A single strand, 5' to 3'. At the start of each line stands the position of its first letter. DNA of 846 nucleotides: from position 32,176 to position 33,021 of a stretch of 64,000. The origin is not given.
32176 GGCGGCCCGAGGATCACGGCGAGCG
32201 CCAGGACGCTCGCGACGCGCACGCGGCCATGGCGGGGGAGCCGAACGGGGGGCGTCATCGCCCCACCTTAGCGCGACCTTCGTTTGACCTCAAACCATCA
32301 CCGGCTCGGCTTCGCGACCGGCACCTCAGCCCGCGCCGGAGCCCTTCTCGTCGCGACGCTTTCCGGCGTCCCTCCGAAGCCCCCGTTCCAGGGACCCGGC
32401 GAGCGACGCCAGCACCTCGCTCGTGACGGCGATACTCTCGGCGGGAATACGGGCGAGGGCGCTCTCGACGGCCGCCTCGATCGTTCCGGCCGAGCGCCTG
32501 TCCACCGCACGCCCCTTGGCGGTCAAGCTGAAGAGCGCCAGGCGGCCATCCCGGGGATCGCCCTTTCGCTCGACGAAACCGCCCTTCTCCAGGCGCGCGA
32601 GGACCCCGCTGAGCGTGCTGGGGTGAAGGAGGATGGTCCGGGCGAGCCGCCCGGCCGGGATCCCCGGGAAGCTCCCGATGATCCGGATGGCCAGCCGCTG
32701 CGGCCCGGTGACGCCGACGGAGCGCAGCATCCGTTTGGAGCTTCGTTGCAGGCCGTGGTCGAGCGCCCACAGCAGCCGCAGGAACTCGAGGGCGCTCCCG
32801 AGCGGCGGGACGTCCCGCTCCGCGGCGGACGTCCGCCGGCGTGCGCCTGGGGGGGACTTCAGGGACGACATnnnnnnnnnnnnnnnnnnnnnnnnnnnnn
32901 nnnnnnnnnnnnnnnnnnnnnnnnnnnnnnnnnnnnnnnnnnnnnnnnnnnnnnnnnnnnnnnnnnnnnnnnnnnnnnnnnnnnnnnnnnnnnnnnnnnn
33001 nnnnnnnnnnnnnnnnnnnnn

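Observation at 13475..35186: Three copies of an AT-rich palindrome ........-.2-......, all in promoter regions of osmoprotection genes (sps-susy, mscS, mpgS)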

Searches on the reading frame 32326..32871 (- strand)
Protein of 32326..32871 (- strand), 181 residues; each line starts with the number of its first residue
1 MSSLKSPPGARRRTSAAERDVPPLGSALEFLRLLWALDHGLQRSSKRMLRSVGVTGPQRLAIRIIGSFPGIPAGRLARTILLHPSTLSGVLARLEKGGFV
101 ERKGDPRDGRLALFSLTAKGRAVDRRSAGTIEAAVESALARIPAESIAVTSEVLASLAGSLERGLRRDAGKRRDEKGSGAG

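Call 12: search_protein_families(library=pfam, proteins=[window:32326-32871:-], max_evalue=0.00001)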
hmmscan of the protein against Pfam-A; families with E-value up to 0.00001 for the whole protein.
window:32326-32871:- (181 aa): 3 families
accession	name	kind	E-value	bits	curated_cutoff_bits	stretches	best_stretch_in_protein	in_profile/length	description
PF12802.13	MarR_2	-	2.8e-11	43.8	27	1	53-110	2-60/61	MarR family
PF01047.28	MarR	-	1.6e-10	41.2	24.6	1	55-110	2-57/59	MarR family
PF13463.12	HTH_27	-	2.6e-07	31.3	22.2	1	54-120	1-68/68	Winged helix DNA-binding domain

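Call 16: find_related_loci(query=window:32326-32871:-, collection=genome_contigs, flank=10000)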
Query window:32326-32871:- (181 aa) in genome_contigs; peptide patterns used: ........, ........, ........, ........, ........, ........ (x = any residue, [..] = any of these).
600 stretches matched a pattern (row limit reached: there are more); 20 encode a relative of the query (tblastn E <= 1e-3); 20 distinct loci.
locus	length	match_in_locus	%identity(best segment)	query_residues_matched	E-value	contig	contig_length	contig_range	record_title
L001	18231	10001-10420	59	22-161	5e-48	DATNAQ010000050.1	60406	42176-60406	MAG TPA_asm: Polyangia bacterium isolate SMAG_U11165 k141_948578, whole genome shotgun sequence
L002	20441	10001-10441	57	20-166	4e-47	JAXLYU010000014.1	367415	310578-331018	MAG: Labilithrix sp. isolate STL-MYX21 C4.7.fa-14, whole genome shotgun sequence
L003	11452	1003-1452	54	22-172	9e-46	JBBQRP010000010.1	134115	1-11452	MAG: Thermoanaerobaculia bacterium isolate Co_metawrap_1695 Cmw_1695_k141_10876627_length_134115_cov_27.9984, whole geno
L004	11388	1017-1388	57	24-147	1e-41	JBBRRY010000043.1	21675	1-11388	MAG: Thermoanaerobaculia bacterium isolate La2_maxbin2.056 La2_maxbin2.056_K_905335L21675_cov_69.9848, whole genome shot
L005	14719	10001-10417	52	23-161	3e-39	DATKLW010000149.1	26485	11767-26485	MAG TPA_asm: Thermoanaerobaculia bacterium isolate SMAG_U14695 k141_1792985, whole genome shotgun sequence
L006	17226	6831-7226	53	12-143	2e-38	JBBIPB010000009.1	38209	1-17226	MAG: Acidobacteriota bacterium isolate QH2S170213_bin_293 NODE_1141_length_38209_cov_12.712717, whole genome shotgun seq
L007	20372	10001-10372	55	24-147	8e-38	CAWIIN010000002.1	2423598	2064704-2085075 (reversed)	MAG: uncultured Acidobacteriota bacterium isolate MFD04944.bin.1.209 genome assembly, contig: contig_24086, whole genome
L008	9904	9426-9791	54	22-143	8e-38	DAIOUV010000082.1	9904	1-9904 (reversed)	MAG TPA_asm: Acidobacteriota bacterium isolate CTOTU10854 NODE_1908_length_9904_cov_12.972180, whole genome shotgun sequ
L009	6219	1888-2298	54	24-161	9e-36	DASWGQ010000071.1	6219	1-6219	MAG TPA_asm: Myxococcales bacterium isolate SMAG_U2820 k141_1537553, whole genome shotgun sequence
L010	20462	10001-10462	45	8-161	3e-35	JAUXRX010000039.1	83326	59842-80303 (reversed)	MAG: Archangium sp. isolate C12_metabat.bin.17_sub C12_k141_39956, whole genome shotgun sequence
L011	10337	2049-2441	67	13-139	7e-49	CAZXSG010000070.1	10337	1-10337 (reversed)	MAG TPA_asm: uncultured Holophagales bacterium isolate SRP302447_co1_771 genome assembly, contig: NODE_17285_length_1033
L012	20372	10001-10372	56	24-147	3e-34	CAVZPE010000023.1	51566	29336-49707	MAG: uncultured Acidobacteriota bacterium isolate MFD05942.bin.2.82 genome assembly, contig: contig_61203, whole genome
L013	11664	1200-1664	46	18-171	9e-32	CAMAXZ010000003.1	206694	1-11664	MAG: Klebsiella pneumoniae isolate ME-21oct19-254 genome assembly, contig: ME-21oct19-C48, whole genome shotgun sequence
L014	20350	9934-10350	41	24-162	1e-30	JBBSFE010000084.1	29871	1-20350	MAG: Polyangiales bacterium isolate LS1_sbin.79 LS1_sbin.79_K_1269736_L_29871_cov_13.9991, whole genome shotgun sequence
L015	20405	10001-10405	50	28-162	5e-32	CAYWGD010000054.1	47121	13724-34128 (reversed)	MAG TPA_asm: uncultured Enterobacteriaceae bacterium isolate binchicken_co286_100 genome assembly, contig: NODE_1122_len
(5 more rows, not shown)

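Call 25: search_protein_families(library=ncbifam, proteins=[window:32326-32871:-], max_evalue=0.001)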
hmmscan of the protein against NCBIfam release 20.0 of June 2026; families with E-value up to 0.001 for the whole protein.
window:32326-32871:- (181 aa): 7 families
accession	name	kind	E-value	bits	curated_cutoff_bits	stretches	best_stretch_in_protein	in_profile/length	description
TIGR02337.1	HpaR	equivalog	9e-11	41.7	121.2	1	46-157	18-129/130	homoprotocatechuate degradation operon regulator HpaR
NF052638.1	TransRegOhrRVib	equivalog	4e-08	33.1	200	1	40-134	21-114/141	transcriptional regulator OhrR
NF050133.1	TransRegFabT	equivalog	2e-07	31.4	200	1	61-161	34-134/138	fatty acid biosynthesis transcriptional regulator FabT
NF053777.1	Saro0803TransReg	equivalog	4.8e-06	26.3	200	1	49-154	30-135/140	Saro_0803 family transcriptional regulator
NF052438.1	TransRegRv0880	equivalog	6.1e-06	26.1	220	1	73-149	51-127/143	Rv0880 family HTH-type transcriptional regulator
NF045593.1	bilirub_TF_BilQ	equivalog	1.1e-05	25.2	125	1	47-127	21-101/135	bilirubin utilization transcriptional regulator BilQ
NF041230.1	BagL_FevM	exception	0.00082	19.4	230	0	73-139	57-126/145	MarR family transcriptional regulator BagL/FevM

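Call 30: find_homologous_proteins(query=window:32326-32871:-, max_evalue=0.00001)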
Query window:32326-32871:- (181 aa): 399 proteins with E <= 0.00001 among 1628 candidates; the best 120 are listed.
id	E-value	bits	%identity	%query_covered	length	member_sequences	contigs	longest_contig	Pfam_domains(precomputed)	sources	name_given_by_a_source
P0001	2.4e-104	365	100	100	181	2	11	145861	PF01047.29,PF13463.13,PF12802.14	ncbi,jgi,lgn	-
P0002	5.6e-72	259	81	86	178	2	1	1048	PF01047.29,PF12802.14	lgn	-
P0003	2.0e-60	222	72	86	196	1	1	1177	PF01047.29,PF13463.13,PF12802.14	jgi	-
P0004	1.5e-52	196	67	82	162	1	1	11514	PF01047.29,PF13463.13,PF12802.14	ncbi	-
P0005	1.4e-51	193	61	88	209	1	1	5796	PF01047.29,PF13463.13,PF12802.14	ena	-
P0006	1.4e-50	190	65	76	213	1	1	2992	PF01047.29,PF12802.14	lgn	-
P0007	7.6e-47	178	63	80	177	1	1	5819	PF01047.29,PF13463.13,PF12802.14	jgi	-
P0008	9.5e-47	177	67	70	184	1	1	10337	PF01047.29,PF13463.13,PF12802.14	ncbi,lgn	-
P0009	3.4e-46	176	59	79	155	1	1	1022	PF01047.29,PF13463.13,PF12802.14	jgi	jgi:MarR family transcriptional regulator, organic hydroperoxide resistance regulator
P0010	3.4e-46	176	57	87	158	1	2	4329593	PF01047.29,PF12802.14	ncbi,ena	-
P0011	6.7e-46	175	60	81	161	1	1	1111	PF01047.29,PF13463.13,PF12802.14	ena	-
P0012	1.2e-45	174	59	82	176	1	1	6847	PF01047.29,PF13463.13,PF12802.14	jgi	jgi:DNA-binding MarR family transcriptional regulator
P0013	2.4e-45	173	66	69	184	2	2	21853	PF01047.29,PF12802.14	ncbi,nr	ncbi:MAG: MarR family transcriptional regulator [Acidobacteria bacterium]|nr:MarR family transcripti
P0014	2.4e-45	173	56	83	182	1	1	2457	PF01047.29,PF13463.13,PF12802.14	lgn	-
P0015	2.6e-45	173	56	87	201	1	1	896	PF01047.29,PF13463.13,PF12802.14,PF01325.26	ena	-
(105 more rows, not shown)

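Call 31: find_encoding_contigs(protein=P0001, flank=10000, max_places=4)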
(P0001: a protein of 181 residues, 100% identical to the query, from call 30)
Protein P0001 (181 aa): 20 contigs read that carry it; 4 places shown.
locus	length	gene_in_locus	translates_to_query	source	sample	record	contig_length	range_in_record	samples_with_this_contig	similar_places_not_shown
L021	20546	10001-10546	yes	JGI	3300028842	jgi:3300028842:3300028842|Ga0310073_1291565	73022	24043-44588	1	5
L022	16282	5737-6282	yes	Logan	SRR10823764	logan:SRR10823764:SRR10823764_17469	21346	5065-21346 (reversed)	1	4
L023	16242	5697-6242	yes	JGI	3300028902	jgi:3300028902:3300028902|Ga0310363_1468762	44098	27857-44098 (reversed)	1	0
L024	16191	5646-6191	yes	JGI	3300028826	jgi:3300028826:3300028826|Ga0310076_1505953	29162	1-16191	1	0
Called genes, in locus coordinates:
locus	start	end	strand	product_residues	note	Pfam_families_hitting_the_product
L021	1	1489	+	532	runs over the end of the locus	PF07969:Amidohydro_3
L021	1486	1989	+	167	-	PF12867:DinB_2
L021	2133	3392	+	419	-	PF00999:Na_H_Exchanger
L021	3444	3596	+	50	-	-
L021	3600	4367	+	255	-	PF08282:Hydrolase_3 (weak)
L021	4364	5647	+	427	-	PF00535:Glycos_transf_2 (weak), PF21969:MGS_GT (weak)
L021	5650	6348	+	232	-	-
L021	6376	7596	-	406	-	-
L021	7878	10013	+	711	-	PF13231:PMT_2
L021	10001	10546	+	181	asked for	PF01047:MarR, PF12802:MarR_2, PF13463:HTH_27 (weak)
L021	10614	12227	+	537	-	PF21088:MS_channel_1st, PF00924:MS_channel_2nd, PF21082:MS_channel_3rd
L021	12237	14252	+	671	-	PF01547:SBP_bac_1, PF13416:SBP_bac_8, PF00528:BPD_transp_1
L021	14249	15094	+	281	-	PF00528:BPD_transp_1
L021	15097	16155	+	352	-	PF00005:ABC_tran, PF13304:AAA_21 (faint), PF17850:CysA_C_terminal (faint), PF17912:OB_MalK (weak), PF08402:TOBE_2 (weak)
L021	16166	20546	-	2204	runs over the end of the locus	PF00801:PKD (weak), PF18911:PKD_4 (weak), PF07705:CARDB, PF00801:PKD, PF18911:PKD_4, PF01833:TIG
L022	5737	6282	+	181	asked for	PF01047:MarR, PF12802:MarR_2, PF13463:HTH_27 (weak)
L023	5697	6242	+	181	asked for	PF01047:MarR, PF12802:MarR_2, PF13463:HTH_27 (weak)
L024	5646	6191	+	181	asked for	PF01047:MarR, PF12802:MarR_2, PF13463:HTH_27 (weak)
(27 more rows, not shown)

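Call 33: find_related_loci(query=A1, collection=metagenome_contigs, flank=10000)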
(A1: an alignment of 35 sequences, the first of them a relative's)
Query A1 (181 aa) in metagenome_contigs; peptide patterns used: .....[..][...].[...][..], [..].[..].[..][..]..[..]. (x = any residue, [..] = any of these).
600 stretches matched a pattern (row limit reached: there are more); 502 encode a relative of the query (tblastn E <= 1e-3); the best 80 are kept; 80 distinct loci.
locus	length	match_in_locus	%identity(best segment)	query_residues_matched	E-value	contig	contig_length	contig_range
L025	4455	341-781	57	15-161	2e-52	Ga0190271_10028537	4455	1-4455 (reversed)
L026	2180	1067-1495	57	21-163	9e-52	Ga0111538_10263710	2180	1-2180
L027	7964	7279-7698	61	22-161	4e-51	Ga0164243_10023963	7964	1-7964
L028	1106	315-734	59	22-161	4e-53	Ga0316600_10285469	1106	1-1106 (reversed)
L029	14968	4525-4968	59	18-165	2e-50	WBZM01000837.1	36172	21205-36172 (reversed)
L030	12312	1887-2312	57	21-162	6e-50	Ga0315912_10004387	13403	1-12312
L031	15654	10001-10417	59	23-161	4e-50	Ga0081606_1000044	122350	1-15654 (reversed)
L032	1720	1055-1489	54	18-162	5e-51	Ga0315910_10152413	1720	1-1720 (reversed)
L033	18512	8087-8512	57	21-162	6e-50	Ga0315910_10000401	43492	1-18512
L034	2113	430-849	56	22-161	6e-50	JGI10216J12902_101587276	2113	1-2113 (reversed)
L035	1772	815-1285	57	18-171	3e-50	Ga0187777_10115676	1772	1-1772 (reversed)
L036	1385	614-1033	58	22-161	1e-50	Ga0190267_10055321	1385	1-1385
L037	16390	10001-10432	58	22-166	8e-49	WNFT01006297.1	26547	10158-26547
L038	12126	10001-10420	59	22-161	5e-49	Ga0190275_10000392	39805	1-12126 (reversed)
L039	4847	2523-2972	54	7-161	6e-49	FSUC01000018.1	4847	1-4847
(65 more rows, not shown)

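Call 49: find_encoding_contigs(protein=P0004, flank=10000, max_places=2)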
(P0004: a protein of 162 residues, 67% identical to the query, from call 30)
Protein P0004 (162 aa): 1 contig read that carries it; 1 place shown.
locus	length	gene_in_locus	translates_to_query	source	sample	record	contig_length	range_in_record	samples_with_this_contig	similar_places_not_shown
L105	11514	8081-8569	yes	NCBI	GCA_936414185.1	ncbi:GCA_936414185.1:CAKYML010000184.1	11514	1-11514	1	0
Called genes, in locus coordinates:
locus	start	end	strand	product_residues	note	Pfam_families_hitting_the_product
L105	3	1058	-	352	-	?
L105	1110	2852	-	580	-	PF00027:cNMP_binding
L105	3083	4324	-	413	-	PF13353:Fer4_12 (weak), PF04055:Radical_SAM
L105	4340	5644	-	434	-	PF12698:ABC2_membrane_3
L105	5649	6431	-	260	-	PF00005:ABC_tran, PF13304:AAA_21 (weak)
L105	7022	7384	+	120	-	PF01047:MarR, PF12802:MarR_2, PF13463:HTH_27 (weak), PF25212:HVO_A0114 (weak)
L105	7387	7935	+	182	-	PF00691:OmpA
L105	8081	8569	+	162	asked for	PF12802:MarR_2, PF01047:MarR, PF13463:HTH_27 (weak)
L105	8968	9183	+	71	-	-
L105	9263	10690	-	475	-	PF00654:Voltage_CLC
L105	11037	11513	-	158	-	?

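Call 50: find_encoding_contigs(protein=P0005, flank=10000, max_places=2)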
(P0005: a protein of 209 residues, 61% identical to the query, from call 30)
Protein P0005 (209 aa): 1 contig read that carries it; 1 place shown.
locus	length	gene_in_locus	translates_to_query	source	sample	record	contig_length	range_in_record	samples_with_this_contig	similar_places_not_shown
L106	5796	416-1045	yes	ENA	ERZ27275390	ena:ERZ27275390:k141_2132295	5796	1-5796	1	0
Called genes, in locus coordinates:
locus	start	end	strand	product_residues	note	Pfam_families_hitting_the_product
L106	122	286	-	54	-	-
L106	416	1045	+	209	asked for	PF12802:MarR_2, PF01047:MarR, PF13463:HTH_27 (faint)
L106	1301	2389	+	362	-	PF00582:Usp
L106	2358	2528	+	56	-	-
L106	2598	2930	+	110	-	-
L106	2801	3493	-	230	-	-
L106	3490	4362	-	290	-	PF00795:CN_hydrolase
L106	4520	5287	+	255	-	-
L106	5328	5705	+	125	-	-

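Call 51: find_encoding_contigs(protein=P0003, flank=10000, max_places=2)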
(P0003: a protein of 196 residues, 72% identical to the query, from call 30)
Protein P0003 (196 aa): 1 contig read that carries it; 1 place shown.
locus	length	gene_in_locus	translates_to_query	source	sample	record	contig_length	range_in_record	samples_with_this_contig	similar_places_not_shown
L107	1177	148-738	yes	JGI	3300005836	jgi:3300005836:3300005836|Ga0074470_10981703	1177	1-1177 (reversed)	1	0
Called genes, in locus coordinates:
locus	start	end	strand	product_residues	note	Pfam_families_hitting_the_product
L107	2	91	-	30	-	?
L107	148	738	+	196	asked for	PF01047:MarR, PF12802:MarR_2, PF13463:HTH_27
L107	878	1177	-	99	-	?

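Call 52: find_encoding_contigs(protein=P0002, flank=10000, max_places=2)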
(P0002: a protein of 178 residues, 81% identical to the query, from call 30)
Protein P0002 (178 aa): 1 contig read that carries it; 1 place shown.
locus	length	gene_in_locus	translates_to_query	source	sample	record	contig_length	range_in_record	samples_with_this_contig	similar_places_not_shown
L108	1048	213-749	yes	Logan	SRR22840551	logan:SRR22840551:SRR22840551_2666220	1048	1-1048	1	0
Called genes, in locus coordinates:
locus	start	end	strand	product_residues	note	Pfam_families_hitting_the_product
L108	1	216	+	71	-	?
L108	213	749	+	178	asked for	PF01047:MarR, PF12802:MarR_2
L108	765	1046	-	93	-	?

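Call 55: search_solved_structures(query=A1, max_evalue=0.000001, show_alignments=1)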
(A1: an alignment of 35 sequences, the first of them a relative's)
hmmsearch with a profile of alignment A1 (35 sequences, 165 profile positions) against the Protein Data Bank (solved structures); distinct sequences matched with E-value up to 0.000001: 69 (the best 60 are shown).
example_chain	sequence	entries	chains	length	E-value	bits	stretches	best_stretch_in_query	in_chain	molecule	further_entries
2fbi_A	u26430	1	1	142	6.4e-16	61.4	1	42-151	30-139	probable transcriptional regulator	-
7el2_A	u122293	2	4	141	5.7e-15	58.3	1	40-151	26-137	Homoprotocatechuate degradation operon regulator HpaR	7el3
4xrf_A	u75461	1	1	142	2.3e-14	56.3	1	30-141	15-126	Transcriptional regulator, MarR family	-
2rdp_A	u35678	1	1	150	1e-13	54.2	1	20-155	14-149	putative transcriptional regulator MarR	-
1z91_A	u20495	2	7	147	1.5e-13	53.7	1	14-156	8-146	Organic hydroperoxide resistance transcriptional regulator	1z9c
2a61_A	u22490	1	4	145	1.5e-13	53.7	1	24-157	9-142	transcriptional regulator Tm0710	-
5hsm_A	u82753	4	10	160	5e-13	52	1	25-149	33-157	Uncharacterized HTH-type transcriptional regulator Rv2887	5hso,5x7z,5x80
8aga_A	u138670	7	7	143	7.5e-13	51.4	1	34-157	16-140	Transcriptional regulator HosA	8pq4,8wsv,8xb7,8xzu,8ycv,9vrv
6jbx_A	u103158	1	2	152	1.8e-12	50.1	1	54-154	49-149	Fatty acid biosynthesis transcriptional regulator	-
3vb2_A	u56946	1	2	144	3.2e-12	49.4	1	21-148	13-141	Multiple antibiotic resistance protein marR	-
3fm5_A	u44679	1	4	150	4.5e-12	48.9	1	65-150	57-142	Transcriptional regulator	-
5cyv_A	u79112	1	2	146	4.6e-12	48.9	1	65-150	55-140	Transcriptional regulator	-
1s3j_A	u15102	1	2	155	6.1e-12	48.5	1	40-161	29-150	YusO protein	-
2pex_A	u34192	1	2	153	7.7e-12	48.1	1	5-153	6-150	Transcriptional regulator OhrR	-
3bpv_A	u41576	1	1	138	8.8e-12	47.9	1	44-115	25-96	Transcriptional regulator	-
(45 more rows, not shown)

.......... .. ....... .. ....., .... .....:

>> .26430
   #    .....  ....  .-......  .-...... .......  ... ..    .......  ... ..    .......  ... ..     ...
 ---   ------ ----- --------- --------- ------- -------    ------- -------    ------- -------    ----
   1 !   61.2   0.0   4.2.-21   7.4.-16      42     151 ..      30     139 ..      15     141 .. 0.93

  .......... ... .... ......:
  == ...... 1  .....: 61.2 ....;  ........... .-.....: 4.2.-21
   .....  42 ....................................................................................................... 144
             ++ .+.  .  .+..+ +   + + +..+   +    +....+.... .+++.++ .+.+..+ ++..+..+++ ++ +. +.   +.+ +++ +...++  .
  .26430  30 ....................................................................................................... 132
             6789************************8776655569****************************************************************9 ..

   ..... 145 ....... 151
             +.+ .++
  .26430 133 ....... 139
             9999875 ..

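Call 58: search_protein_families(library=pfam, proteins=[L105:8968-9183:+], max_evalue=0.001)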
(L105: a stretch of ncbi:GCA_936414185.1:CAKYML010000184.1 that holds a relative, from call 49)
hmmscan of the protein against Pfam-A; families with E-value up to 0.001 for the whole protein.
L105:8968-9183:+ (71 aa): 0 families

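Call 78: predict_structure(alignment_id=A1)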
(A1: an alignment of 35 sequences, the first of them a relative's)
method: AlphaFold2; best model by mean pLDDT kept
length: 181 residues; sequences in the alignment: 35
mean_pLDDT: 90.3   pTM: 0.76
mean pLDDT of the five models: 90.3, 90.0, 89.6, 88.5, 87.6
residues with pLDDT >= 90: 142; 70-90: 24; 50-70: 14; < 50: 1
segments of 3 or more residues with pLDDT < 50: none
pLDDT, mean of each block of 10 residues (from residue 1): 54 70 91 94 96 96 98 96 95 98 95 98 94 95 96 94 90 76 72
secondary structure, 60 per line:
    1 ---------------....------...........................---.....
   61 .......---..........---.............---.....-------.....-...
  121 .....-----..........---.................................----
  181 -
elements in order: H16-19 H26-52 H56-67 H73-80 H84-96 E100-104 E112-116 H118-125 H131-140 H144-176

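Call 82: fold_search(model_id=the predicted structure, library=pdb)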
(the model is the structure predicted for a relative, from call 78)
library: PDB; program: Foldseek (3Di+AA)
matches with E <= 10: 1870; with E <= 0.001: 289
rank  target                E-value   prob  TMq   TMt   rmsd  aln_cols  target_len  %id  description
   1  6jbx_B                3.4e-08  1.00  0.58  0.71   3.7       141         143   23  Crystal structure of Streptococcus pneumoniae FabT in complex with DNA (released 2019-07-24)
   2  4l9t_B                8.2e-08  1.00  0.45  0.58   8.0       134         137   17  Crystal structure of MepR F27L mutant from multidrug resistant S. aureus clinical isolate (released 2013-09-11)
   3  6jbx_A                1.3e-07  1.00  0.56  0.66   3.9       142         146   23  Crystal structure of Streptococcus pneumoniae FabT in complex with DNA (released 2019-07-24)
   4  5x80_A                1.4e-07  1.00  0.47  0.59   5.0       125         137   30  CRYSTAL STRUCTURE OF MYCOBACTERIUM TUBERCULOSIS MARR FAMILY PROTEIN RV2887 COMPLEX WITH SALICYLIC ACID (released 2017-08-09)
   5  2nnn_C                1.5e-07  1.00  0.54  0.71   3.7       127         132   29  Crystal structure of probable transcriptional regulator from Pseudomonas aeruginosa (released 2006-11-21)
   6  5fb2_A                1.5e-07  1.00  0.45  0.58   7.0       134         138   17  S. aureus MepR F27L Mutant bound to oligodeoxyribonucleotide (released 2016-12-14)
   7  4fht_A                1.6e-07  1.00  0.56  0.70   3.5       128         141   26  Crystal Structure of the PcaV transcriptional regulator from Streptomyces coelicolor in complex with its natural ligan (released 2013-04-24)
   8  5x80_B                1.9e-07  1.00  0.46  0.59   5.8       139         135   30  CRYSTAL STRUCTURE OF MYCOBACTERIUM TUBERCULOSIS MARR FAMILY PROTEIN RV2887 COMPLEX WITH SALICYLIC ACID (released 2017-08-09)
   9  2qww_B                1.9e-07  1.00  0.43  0.53   8.0       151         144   20  Crystal structure of multiple antibiotic-resistance repressor (MarR) (YP_013417.1) from Listeria monocytogenes 4b F236 (released 2007-08-21)
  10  4g9y                  2.0e-07  1.00  0.50  0.64   4.6       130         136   27  Crystal Structure of the PcaV transcriptional regulator from Streptomyces coelicolor (released 2013-06-05)
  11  2a61_A                2.0e-07  1.00  0.41  0.51   7.0       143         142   26  The crystal structure of transcriptional regulator Tm0710 from Thermotoga maritima (released 2005-07-19)
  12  4fht_B                2.1e-07  1.00  0.56  0.69   3.5       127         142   27  Crystal Structure of the PcaV transcriptional regulator from Streptomyces coelicolor in complex with its natural ligan (released 2013-04-24)
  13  2nnn_D                2.2e-07  1.00  0.53  0.68   3.8       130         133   30  Crystal structure of probable transcriptional regulator from Pseudomonas aeruginosa (released 2006-11-21)
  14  5x7z                  2.2e-07  1.00  0.47  0.61   5.2       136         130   29  CRYSTAL STRUCTURE OF MYCOBACTERIUM TUBERCULOSIS MARR FAMILY PROTEIN RV2887 COMPLEX WITH P-AMINOSALICYLIC ACID (released 2017-08-09)
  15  2qww_A                2.4e-07  1.00  0.43  0.52   8.0       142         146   22  Crystal structure of multiple antibiotic-resistance repressor (MarR) (YP_013417.1) from Listeria monocytogenes 4b F236 (released 2007-08-21)
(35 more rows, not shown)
